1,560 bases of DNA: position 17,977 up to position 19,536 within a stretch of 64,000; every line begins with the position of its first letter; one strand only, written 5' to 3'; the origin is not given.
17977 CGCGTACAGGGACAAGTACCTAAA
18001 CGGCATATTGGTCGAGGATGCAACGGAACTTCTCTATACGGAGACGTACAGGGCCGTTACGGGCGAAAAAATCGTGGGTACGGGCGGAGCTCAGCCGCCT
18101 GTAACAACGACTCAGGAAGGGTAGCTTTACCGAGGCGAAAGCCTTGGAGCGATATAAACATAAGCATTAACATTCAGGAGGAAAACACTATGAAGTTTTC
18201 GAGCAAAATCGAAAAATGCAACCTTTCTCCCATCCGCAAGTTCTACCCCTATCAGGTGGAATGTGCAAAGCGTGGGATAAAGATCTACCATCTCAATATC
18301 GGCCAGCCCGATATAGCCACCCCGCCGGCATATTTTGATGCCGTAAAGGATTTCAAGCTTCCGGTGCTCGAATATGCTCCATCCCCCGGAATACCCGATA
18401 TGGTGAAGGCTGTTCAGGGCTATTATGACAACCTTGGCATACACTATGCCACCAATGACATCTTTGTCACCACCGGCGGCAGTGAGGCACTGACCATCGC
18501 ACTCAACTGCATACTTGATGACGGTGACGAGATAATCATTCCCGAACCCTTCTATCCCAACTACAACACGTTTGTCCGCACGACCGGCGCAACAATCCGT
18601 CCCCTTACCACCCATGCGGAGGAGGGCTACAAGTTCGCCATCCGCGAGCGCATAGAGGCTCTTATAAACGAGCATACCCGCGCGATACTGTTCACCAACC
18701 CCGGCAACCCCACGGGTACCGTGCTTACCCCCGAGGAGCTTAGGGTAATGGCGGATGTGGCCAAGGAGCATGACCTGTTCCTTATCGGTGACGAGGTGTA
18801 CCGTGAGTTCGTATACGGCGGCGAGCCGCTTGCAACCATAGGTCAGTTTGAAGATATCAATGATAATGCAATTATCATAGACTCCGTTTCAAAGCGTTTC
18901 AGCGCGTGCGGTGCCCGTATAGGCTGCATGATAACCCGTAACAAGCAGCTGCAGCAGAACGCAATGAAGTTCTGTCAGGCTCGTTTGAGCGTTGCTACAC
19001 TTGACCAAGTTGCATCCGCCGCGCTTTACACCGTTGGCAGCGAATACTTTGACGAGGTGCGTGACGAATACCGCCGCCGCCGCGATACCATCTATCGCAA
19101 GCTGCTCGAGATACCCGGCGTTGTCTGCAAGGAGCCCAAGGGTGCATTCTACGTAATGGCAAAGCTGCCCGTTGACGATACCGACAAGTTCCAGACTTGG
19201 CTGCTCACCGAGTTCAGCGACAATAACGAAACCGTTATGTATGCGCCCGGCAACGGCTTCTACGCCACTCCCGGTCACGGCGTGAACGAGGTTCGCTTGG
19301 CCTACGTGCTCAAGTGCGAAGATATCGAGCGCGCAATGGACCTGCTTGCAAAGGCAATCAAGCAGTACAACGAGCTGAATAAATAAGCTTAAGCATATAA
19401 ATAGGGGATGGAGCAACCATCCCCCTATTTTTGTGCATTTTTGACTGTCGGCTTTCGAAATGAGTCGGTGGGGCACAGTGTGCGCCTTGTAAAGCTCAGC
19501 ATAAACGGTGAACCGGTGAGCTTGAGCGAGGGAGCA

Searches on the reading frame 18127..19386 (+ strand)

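Call 119: search_protein_families(library=pfam, proteins=[window:18127-19386:+], max_evalue=0.001)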
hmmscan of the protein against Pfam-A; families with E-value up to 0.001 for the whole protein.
window:18127-19386:+ (419 aa): 4 families
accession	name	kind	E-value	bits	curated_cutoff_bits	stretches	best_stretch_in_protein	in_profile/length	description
PF00155.27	Aminotran_1_2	-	1.6e-48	166.2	19.7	1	54-404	4-358/361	Aminotransferase class I and II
PF01053.26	Cys_Met_Meta_PP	-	3.8e-06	26.2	27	1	111-225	69-176/381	Cys/Met metabolism PLP-dependent enzyme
PF00266.25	Aminotran_5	-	2.2e-05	24.1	21.5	1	109-220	61-173/371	Aminotransferase class-V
PF01041.23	DegT_DnrJ_EryC1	-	3.4e-05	23.7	19.8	1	114-222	44-145/360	DegT/DnrJ/EryC1/StrS aminotransferase family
